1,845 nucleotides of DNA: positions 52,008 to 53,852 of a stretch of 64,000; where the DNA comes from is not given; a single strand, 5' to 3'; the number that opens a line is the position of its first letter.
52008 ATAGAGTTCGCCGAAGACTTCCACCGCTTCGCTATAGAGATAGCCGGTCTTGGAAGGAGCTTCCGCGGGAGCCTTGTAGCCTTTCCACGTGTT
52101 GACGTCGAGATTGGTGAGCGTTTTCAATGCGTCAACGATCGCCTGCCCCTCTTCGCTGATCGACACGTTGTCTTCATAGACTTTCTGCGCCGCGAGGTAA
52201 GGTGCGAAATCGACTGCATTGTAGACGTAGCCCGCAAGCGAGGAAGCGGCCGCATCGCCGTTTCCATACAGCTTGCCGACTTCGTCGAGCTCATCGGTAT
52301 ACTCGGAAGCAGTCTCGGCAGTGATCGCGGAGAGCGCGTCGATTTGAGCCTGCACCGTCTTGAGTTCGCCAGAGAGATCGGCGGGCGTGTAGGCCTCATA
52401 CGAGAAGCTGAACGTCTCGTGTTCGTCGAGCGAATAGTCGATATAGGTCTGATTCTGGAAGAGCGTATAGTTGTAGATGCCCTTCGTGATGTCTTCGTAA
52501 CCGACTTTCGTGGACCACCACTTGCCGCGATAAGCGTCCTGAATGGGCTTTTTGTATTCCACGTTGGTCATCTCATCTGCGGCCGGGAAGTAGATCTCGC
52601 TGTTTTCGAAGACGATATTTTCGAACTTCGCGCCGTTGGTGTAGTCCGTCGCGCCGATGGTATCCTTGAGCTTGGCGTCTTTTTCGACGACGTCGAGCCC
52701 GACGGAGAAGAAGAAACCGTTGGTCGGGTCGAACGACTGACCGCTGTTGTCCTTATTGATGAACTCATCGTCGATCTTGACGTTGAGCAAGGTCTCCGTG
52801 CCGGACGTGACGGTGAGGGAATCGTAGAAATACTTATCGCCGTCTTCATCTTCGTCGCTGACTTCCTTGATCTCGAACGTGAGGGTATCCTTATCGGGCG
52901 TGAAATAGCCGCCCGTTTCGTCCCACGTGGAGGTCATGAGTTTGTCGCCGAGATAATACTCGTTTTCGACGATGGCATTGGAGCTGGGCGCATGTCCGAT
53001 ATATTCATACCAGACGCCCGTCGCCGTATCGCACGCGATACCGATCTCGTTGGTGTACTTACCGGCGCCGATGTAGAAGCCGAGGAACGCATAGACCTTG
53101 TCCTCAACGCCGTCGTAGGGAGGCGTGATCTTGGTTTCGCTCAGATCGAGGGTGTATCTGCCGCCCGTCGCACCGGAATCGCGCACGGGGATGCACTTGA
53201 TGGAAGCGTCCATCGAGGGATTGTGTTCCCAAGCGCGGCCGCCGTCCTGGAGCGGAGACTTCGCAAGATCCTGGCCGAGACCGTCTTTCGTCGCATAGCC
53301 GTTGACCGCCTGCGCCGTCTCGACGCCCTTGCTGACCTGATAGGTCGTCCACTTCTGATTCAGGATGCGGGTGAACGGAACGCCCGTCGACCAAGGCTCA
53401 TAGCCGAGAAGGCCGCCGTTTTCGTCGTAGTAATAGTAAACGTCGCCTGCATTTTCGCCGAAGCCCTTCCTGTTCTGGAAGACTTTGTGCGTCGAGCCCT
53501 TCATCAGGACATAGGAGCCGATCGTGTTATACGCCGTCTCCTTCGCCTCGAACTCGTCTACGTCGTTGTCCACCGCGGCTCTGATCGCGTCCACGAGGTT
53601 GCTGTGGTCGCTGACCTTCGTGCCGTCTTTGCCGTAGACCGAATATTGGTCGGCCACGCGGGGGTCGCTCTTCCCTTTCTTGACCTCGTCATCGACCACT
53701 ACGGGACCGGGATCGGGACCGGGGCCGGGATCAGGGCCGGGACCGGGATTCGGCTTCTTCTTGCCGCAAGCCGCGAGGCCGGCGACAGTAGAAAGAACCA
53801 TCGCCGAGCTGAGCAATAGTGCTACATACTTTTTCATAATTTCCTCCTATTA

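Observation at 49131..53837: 1,568-aa lipoprotein with three tandem modules of about 330 aa from an unrecognised family, leading an ABC-transporter operon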

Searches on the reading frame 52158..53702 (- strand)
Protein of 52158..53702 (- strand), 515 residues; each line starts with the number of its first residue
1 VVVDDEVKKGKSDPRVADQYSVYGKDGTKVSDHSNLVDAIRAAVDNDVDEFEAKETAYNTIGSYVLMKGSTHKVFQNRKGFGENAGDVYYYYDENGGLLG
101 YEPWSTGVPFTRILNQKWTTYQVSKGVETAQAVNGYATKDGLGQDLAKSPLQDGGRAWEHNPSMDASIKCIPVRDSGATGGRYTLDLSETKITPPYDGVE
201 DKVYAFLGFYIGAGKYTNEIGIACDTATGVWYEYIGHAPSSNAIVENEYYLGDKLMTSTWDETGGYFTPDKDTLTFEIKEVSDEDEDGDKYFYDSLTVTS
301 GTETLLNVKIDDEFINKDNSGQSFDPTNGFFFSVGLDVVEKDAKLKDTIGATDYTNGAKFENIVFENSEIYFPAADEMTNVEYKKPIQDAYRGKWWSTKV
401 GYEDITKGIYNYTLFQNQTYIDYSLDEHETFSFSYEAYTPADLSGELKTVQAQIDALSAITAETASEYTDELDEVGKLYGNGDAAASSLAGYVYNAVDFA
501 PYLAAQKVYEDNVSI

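Call 38: search_solved_structures(query=A3, max_evalue=10)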
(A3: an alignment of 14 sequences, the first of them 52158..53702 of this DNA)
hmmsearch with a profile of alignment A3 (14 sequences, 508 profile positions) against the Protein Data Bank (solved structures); distinct sequences matched with E-value up to 10: 0.
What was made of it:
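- There is no PDB profile hit (call 38).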

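Call 47: find_related_loci(query=A3, collection=genome_contigs, flank=10000)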
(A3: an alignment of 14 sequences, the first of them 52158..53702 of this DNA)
Query A3 (515 aa) in genome_contigs; peptide patterns used: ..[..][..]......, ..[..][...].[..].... (x = any residue, [..] = any of these).
53 stretches matched a pattern; 34 encode a relative of the query (tblastn E <= 1e-3); 34 distinct loci.
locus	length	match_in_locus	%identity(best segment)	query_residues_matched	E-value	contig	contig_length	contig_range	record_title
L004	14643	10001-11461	40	27-510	2e-97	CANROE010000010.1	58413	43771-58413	MAG: uncultured Clostridia bacterium isolate Lapin-020__bin38 genome assembly, contig: Lapin-020__NODE_507_length_58413_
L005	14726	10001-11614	39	5-515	1e-96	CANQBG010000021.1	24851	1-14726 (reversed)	MAG: uncultured Clostridia bacterium isolate Lapin-002__bin92 genome assembly, contig: Lapin-002__NODE_2608_length_24851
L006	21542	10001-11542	48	5-509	9e-137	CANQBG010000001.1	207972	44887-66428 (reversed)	MAG: uncultured Clostridia bacterium isolate Lapin-002__bin92 genome assembly, contig: Lapin-002__NODE_40_length_207972_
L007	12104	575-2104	36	11-515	2e-95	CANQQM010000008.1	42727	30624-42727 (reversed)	MAG: uncultured Clostridia bacterium isolate Lapin-011__bin44 genome assembly, contig: Lapin-011__NODE_785_length_42727_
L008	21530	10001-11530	37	13-515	2e-92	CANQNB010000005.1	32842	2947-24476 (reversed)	MAG: uncultured Clostridia bacterium isolate Lapin-012__bin57 genome assembly, contig: Lapin-012__NODE_2101_length_32842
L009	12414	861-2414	38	3-515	8e-92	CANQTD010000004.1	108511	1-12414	MAG: uncultured Clostridia bacterium isolate Lapin-008__bin52 genome assembly, contig: Lapin-008__NODE_197_length_108511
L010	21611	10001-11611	40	11-515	5e-99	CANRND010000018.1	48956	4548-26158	MAG: uncultured Clostridia bacterium isolate Lapin-030__bin27 genome assembly, contig: Lapin-030__NODE_1052_length_48956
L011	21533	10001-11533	37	11-515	5e-95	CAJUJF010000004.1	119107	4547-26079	MAG TPA_asm: uncultured Christensenellaceae bacterium isolate MGBC152639 genome assembly, contig: MGBC152639.4, whole ge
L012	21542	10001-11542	36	11-515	1e-87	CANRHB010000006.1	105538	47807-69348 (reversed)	MAG: uncultured Clostridia bacterium isolate Lapin-020__bin46 genome assembly, contig: Lapin-020__NODE_121_length_105538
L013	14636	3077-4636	37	11-515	2e-84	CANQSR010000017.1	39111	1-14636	MAG: uncultured Clostridia bacterium isolate Lapin-008__bin9 genome assembly, contig: Lapin-008__NODE_1235_length_39111_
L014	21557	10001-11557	33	5-515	4e-80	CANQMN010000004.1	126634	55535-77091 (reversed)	MAG: uncultured Clostridia bacterium isolate Lapin-012__bin63 genome assembly, contig: Lapin-012__NODE_230_length_126634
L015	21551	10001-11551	33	11-515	4e-80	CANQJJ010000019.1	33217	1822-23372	MAG: uncultured Clostridia bacterium isolate Lapin-032__bin10 genome assembly, contig: Lapin-032__NODE_2139_length_33217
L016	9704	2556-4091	34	9-515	9e-80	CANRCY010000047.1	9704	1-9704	MAG: uncultured Clostridia bacterium isolate Lapin-026__bin67 genome assembly, contig: Lapin-026__NODE_8999_length_9704_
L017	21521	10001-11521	33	9-509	2e-79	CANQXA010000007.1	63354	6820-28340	MAG: uncultured Clostridia bacterium isolate Lapin-032__bin126 genome assembly, contig: Lapin-032__NODE_785_length_63354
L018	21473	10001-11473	36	10-508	2e-79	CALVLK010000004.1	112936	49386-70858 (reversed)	MAG: uncultured Clostridia bacterium isolate BRZ_N__bin32 genome assembly, contig: BRZ_N__NODE_453_length_112936_cov_7.7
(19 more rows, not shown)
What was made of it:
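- Tried and rejected: The alignment-based scan was needed (call 47).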

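Call 48: predict_structure(alignment_id=A3)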
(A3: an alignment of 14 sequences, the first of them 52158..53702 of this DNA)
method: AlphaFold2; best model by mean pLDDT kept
length: 515 residues; sequences in the alignment: 14
mean_pLDDT: 88.2   pTM: 0.87
mean pLDDT of the five models: 88.2, 87.9, 86.5, 85.4, 78.0
residues with pLDDT >= 90: 302; 70-90: 173; 50-70: 35; < 50: 5
segments of 3 or more residues with pLDDT < 50: 1-4
pLDDT, mean of each block of 10 residues (from residue 1): 64 93 97 96 96 91 96 93 82 94 72 86 91 85 73 64 81 82 96 94 94 84 96 81 77 93 94 96 90 95 95 85 85 92 83 94 93 91 87 86 68 88 87 92 96 95 93 93 88 92 95 76
secondary structure, 60 per line:
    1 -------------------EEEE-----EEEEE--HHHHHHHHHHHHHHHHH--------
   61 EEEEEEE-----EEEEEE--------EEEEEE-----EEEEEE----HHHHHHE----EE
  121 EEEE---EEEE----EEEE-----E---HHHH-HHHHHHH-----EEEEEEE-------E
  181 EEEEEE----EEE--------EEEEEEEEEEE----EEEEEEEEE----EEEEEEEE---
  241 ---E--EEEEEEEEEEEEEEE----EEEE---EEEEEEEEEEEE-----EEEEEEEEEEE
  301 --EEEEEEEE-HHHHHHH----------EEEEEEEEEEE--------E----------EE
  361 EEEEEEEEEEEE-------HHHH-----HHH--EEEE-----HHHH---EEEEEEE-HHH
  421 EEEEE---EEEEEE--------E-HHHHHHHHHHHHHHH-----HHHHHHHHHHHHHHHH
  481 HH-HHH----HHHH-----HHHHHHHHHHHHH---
elements in order: E20-23 E29-33 H36-52 E61-67 E73-78 E87-92 E98-103 H108-113 E119-124 E128-131 E136-139 H149-152 H154-160 E166-172 E180-186 E191-193 E202-212 E217-225 E230-237 E247-261 E266-269 E273-284 E290-300 E303-310 H312-318 E329-339 E359-372 H380-383 E394-397 H403-406 E410-416 E421-425 E429-434 H445-459 H465-482 H491-494 H500-512
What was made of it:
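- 52371..53693 (-): N-terminal beta-rich region (aa 49-489): a small alpha/beta subdomain plus a ConA-like beta-sandwich with insertions. AF2 pLDDT 88.2, pTM 0.87 (call 48).
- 52164..52370 (-): Helical bundle linking the beta region to the modules (aa 490-558). Helices 445-512 of the AF2 model (call 48).
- Checked: It also confirms that aa about 65-480 are beta-rich, followed by a four-helix stretch (call 48).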

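Call 51: fold_search(model_id=the predicted structure, library=pdb)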
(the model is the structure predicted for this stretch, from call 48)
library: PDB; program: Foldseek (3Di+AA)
matches with E <= 10: 1015; with E <= 0.001: 7
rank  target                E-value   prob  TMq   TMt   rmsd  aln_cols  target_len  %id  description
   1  4hfs_A                9.1e-06  1.00  0.22  0.45  10.6       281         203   13  Crystal structure of an uncharacterized protein (yncM) from Bacillus subtilis subsp. subtilis str. 168 at 1.55 A resol (released 2012-12-05)
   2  2ifw_A                2.2e-05  1.00  0.26  0.56   7.6       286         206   11  Crystal structure of scytalido-glutamic peptidase with a transition state analog inhibitor (released 2006-10-03)
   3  8xai_D                5.6e-05  1.00  0.24  0.53   9.3       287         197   13  Crystal structure of Protease CPAVM1 in Bacillus subtilis LjM2 (released 2024-06-19)
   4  8aay_A                1.3e-04  0.28  0.13  0.13  24.6       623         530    9  Nudaurelia capensis omega virus maturation intermediate captured at pH5.6 (insect cell expressed VLPs): small class fr (released 2022-12-28)
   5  1s2b                  1.6e-04  1.00  0.26  0.57   6.2       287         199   10  Structure of SCP-B the first member of the Eqolisin family of Peptidases to have its structure determined (released 2004-04-27)
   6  8xai_B                2.4e-04  1.00  0.26  0.56   6.1       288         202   11  Crystal structure of Protease CPAVM1 in Bacillus subtilis LjM2 (released 2024-06-19)
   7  8xai_A                3.5e-04  1.00  0.25  0.53   8.3       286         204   12  Crystal structure of Protease CPAVM1 in Bacillus subtilis LjM2 (released 2024-06-19)
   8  7anm_A                1.1e-03  0.18  0.10  0.10  23.4       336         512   12  Nudaurelia capensis omega virus capsid: virus-like particles expressed in Nicotiana benthamiana (released 2021-08-25)
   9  1ohf_C                1.2e-03  0.18  0.10  0.09  24.4       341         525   11  The refined structure of Nudaurelia capensis omega virus (released 2004-02-26)
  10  8aay_D                1.2e-03  0.14  0.13  0.12  25.0       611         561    8  Nudaurelia capensis omega virus maturation intermediate captured at pH5.6 (insect cell expressed VLPs): small class fr (released 2022-12-28)
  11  8aay_C                1.4e-03  0.16  0.13  0.12  23.9       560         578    8  Nudaurelia capensis omega virus maturation intermediate captured at pH5.6 (insect cell expressed VLPs): small class fr (released 2022-12-28)
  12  8ac6_A                1.6e-03  0.13  0.12  0.12  23.5       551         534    9  Nudaurelia capensis omega virus maturation intermediate captured at pH5.6 (insect cell expressed VLPs): medium class f (released 2022-12-28)
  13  6d3u_A                1.7e-03  0.95  0.20  0.35  11.7       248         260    7  Complex structure of Ulvan lyase from Nonlaben Ulvanivorans- NLR48 (released 2018-06-06)
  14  1ohf_D                1.8e-03  0.14  0.09  0.09  24.8       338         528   11  The refined structure of Nudaurelia capensis omega virus (released 2004-02-26)
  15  5bkf_A                5.3e-03  0.15  0.10  0.14  21.5       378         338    9  Cyro-EM structure of human Glycine Receptor alpha2-beta heteromer, Glycine bound, desensitized state (released 2021-09-08)
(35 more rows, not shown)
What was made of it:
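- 52371..53693 (-): Foldseek hits 4hfs YncM, 2ifw/1s2b eqolisins, 8xai and 6d3u PL28 (call 51).
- On ConA-like lectin/glucanase fold (including G1 peptidases and YncM): The AF2 model (pLDDT 88.2) gives Foldseek probability 1.0 and TMt 0.45-0.57 to 4hfs, 2ifw, 1s2b and 8xai, and probability 0.95 to 6d3u (calls 48, 51).
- Closest known: Eqolisin. Same: Foldseek probability is 1.0 (0.95 for PL28) and target-normalised TM is 0.45-0.57 (call 51).
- N-terminal region: its ConA-like fold is the fold of many lectins, CBMs, GH and PL families (call 51). Probability is 1.0 and target-normalised TM is 0.45-0.57 (call 51). PL28 and LG-domain hits appear in the same list (call 51).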

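Call 54: search_protein_families(library=pfam, proteins=[window:52158-53702:-], max_evalue=10)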
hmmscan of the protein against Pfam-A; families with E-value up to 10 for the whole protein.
window:52158-53702:- (515 aa): 0 families

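Call 59: find_homologous_proteins(query=A3, max_evalue=0.001)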
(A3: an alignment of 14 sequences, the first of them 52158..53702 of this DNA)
Query A3 (14 sequences) (515 aa, profile of the alignment): 2 proteins with E <= 0.001 among 8000 candidates.
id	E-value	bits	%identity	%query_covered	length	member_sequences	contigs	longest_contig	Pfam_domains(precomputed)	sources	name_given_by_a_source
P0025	6.6e-196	670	35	92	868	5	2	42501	-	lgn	-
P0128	1.7e-151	524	33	73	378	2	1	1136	-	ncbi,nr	ncbi:MAG: hypothetical protein K2J30_03750, partial [Clostridia bacterium]|nr:hypothetical protein [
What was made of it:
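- Tried and rejected: The homolog search with the N-terminal profile returned only 2 proteins, because of the word index (call 59).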

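Call 76: search_protein_families(library=pfam, alignment_id=A3, max_evalue=1)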
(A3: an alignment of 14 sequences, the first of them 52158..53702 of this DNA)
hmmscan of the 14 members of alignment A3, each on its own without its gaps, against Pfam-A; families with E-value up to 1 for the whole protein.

A. member 1, window:52158-53702:- (515 aa): 0 families

B. families by the number of members that match (of 14 scanned): 7 families
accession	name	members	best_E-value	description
PF12216.13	m04gp34like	1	0.0002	Immune evasion protein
PF22539.1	DUF7004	1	0.016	Family of unknown function (DUF7004)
PF03493.23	BK_channel_a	1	0.024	Calcium-activated BK potassium channel alpha subunit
PF25398.1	CUX1_N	1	0.13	CUX1-like, N-terminal tRNA-binding arm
PF02881.24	SRP54_N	1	0.19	SRP54-type protein, helical bundle domain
PF10342.15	Kre9_KNH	1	0.2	Kre9/KNH-like N-terminal Ig-like domain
PF02083.20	Urotensin_II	1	0.21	Urotensin II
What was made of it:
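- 52371..53693 (-): No Pfam or PDB sequence hit (calls 38, 54, 76).
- On Eqolisin (G1) peptidases: There is no Pfam match in any of 14 members at E<=1 (call 76).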
